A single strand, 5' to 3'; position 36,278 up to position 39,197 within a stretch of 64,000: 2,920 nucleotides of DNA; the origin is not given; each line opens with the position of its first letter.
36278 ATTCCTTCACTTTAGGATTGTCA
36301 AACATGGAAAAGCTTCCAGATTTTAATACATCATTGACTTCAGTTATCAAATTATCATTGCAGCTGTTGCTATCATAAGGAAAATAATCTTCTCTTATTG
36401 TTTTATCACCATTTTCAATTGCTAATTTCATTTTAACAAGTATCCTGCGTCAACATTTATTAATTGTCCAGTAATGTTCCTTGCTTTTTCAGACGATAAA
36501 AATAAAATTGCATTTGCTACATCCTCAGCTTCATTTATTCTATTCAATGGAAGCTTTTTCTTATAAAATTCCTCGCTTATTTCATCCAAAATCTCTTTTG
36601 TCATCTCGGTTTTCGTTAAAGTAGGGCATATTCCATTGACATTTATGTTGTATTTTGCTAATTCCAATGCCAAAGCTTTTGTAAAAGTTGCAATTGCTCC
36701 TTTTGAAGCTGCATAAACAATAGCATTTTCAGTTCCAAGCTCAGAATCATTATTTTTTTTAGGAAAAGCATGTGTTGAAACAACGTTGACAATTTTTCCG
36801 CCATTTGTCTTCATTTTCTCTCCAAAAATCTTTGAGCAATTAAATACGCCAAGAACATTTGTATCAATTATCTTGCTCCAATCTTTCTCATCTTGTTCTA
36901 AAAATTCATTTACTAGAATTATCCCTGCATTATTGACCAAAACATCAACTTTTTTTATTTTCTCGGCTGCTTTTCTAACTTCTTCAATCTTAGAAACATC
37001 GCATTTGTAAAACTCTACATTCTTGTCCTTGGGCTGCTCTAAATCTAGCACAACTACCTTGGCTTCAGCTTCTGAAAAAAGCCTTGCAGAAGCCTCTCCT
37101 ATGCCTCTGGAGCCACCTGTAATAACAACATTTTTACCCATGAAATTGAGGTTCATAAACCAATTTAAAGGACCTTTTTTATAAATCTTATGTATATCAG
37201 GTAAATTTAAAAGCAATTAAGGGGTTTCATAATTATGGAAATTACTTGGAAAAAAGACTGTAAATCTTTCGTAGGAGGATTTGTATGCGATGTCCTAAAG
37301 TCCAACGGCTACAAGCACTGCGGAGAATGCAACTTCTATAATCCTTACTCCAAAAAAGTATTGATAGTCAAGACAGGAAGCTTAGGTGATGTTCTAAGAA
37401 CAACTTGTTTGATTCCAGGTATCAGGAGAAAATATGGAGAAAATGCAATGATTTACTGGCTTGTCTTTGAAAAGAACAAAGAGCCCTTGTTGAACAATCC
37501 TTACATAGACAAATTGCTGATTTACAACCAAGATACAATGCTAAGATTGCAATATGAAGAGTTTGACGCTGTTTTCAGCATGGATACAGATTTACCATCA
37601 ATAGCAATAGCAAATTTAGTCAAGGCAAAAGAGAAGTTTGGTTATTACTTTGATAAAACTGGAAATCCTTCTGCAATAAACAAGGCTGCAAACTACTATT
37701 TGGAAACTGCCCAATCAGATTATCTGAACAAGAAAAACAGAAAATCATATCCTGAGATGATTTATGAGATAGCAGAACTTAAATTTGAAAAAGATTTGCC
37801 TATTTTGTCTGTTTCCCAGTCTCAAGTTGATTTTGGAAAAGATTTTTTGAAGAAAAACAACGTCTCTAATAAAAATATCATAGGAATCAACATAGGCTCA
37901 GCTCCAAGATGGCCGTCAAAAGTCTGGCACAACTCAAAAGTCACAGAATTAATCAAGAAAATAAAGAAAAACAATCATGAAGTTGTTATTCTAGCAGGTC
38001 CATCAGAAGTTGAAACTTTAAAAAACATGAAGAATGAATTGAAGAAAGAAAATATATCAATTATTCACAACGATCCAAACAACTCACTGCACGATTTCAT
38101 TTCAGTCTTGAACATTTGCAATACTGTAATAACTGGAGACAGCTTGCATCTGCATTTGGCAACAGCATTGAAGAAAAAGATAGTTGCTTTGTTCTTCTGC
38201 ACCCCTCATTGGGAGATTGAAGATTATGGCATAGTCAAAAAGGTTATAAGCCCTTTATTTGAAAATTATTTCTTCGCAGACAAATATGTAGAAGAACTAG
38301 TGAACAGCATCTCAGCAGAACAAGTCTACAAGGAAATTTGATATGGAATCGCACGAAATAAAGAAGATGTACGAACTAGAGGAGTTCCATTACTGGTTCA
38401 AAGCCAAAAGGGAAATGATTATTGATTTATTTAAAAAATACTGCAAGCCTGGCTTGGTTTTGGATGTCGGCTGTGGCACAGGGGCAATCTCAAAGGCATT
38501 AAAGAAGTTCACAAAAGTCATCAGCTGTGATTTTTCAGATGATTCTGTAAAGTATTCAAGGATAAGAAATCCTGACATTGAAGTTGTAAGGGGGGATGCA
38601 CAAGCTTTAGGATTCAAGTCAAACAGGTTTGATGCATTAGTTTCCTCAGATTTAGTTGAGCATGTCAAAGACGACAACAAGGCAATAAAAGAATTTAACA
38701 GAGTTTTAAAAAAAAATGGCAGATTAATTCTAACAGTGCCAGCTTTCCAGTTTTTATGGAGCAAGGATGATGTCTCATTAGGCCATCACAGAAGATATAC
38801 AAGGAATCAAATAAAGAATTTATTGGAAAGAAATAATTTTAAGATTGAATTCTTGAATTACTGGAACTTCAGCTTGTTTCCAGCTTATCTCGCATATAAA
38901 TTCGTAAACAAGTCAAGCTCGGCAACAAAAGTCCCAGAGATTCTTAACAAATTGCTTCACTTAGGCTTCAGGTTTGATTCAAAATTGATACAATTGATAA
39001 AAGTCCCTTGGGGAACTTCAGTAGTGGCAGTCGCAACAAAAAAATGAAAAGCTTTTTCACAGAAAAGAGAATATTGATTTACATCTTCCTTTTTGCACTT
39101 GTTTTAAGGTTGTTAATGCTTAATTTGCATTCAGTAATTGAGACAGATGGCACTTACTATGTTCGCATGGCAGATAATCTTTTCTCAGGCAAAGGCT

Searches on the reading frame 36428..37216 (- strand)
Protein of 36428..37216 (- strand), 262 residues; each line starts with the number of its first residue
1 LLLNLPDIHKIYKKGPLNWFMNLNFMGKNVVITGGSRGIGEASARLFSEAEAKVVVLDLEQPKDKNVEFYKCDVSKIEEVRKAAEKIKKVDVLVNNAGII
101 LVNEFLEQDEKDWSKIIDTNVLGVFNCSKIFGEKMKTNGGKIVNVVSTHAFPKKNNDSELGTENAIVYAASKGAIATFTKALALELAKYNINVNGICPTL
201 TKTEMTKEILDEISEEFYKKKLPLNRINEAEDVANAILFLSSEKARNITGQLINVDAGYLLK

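Call 73: search_protein_families(library=pfam, proteins=[window:36428-37216:-], max_evalue=0.0001)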
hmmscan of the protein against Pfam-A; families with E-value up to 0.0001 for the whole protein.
window:36428-37216:- (262 aa): 4 families
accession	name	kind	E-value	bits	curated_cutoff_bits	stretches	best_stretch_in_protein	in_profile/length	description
PF13561.12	adh_short_C2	-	1.8e-50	172.2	27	1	37-259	6-235/236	Enoyl-(Acyl carrier protein) reductase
PF00106.31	adh_short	-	1.2e-45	155.9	26.6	1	28-211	1-192/195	short chain dehydrogenase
PF01370.27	Epimerase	-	3.6e-10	40.1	20.9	1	30-185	1-159/240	NAD dependent epimerase/dehydratase family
PF08659.16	KR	-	2.1e-07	31.5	22.6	1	44-133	33-125/180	KR domain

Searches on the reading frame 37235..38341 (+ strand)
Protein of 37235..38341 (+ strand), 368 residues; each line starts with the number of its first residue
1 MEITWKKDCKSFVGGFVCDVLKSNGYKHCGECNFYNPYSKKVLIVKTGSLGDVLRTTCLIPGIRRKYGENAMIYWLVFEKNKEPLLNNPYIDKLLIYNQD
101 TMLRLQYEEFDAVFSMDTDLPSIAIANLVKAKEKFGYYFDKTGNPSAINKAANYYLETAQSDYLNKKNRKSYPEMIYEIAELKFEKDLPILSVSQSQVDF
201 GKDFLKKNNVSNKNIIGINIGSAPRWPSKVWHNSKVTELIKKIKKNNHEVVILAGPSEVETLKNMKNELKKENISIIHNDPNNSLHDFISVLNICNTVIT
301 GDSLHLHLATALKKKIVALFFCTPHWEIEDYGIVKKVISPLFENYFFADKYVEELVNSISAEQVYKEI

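Call 73: search_protein_families(library=pfam, proteins=[window:37235-38341:+], max_evalue=0.0001)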
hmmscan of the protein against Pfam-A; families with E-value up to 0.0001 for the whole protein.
window:37235-38341:+ (368 aa): 1 family
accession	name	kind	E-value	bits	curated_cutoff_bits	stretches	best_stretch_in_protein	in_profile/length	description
PF01075.23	Glyco_transf_9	-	4e-19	69.3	22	1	104-333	7-222/247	Glycosyltransferase family 9 (heptosyltransferase)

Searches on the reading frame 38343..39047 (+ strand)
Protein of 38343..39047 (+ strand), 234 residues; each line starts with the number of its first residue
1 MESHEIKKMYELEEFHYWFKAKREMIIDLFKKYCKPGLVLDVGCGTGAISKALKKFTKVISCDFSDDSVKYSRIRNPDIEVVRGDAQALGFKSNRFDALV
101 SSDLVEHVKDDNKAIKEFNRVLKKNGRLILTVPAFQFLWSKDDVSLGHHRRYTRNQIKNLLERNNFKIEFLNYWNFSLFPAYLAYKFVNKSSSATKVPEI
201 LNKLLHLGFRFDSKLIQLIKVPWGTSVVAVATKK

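Call 75: search_protein_families(library=pfam, proteins=[window:38343-39047:+], max_evalue=0.0001)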
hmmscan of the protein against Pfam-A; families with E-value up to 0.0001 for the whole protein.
window:38343-39047:+ (234 aa): 11 families
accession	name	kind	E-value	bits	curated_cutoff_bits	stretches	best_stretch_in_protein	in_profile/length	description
PF08241.18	Methyltransf_11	-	5.3e-23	81.9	21.2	1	40-130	1-95/95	Methyltransferase domain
PF13649.12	Methyltransf_25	-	1.4e-19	71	27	1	39-126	1-97/97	Methyltransferase domain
PF13489.12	Methyltransf_23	-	2.5e-16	60.3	27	1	23-168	10-161/164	Methyltransferase domain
PF13847.12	Methyltransf_31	-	3.8e-16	59.5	27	1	39-134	7-113/145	Methyltransferase domain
PF08242.18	Methyltransf_12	-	4.7e-12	46.9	30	1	40-128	1-98/98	Methyltransferase domain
PF01209.24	Ubie_methyltran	-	1.2e-10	41.6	20.1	1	33-129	45-150/233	ubiE/COQ5 methyltransferase family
PF07021.18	MetW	-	1e-07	32.2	21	1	35-137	12-114/193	Methionine biosynthesis protein MetW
PF02353.26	CMAS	-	6.5e-07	29.4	27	1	22-131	50-165/273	Mycolic acid cyclopropane synthetase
PF01728.25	FtsJ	-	2.3e-05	24.8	24.1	1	27-110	13-105/181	FtsJ-like methyltransferase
PF05175.20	MTS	-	6.9e-05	23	23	0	30-130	27-138/170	Methyltransferase small domain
PF05148.21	Methyltransf_8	-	7e-05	23.2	27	0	17-129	54-155/219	Hypothetical methyltransferase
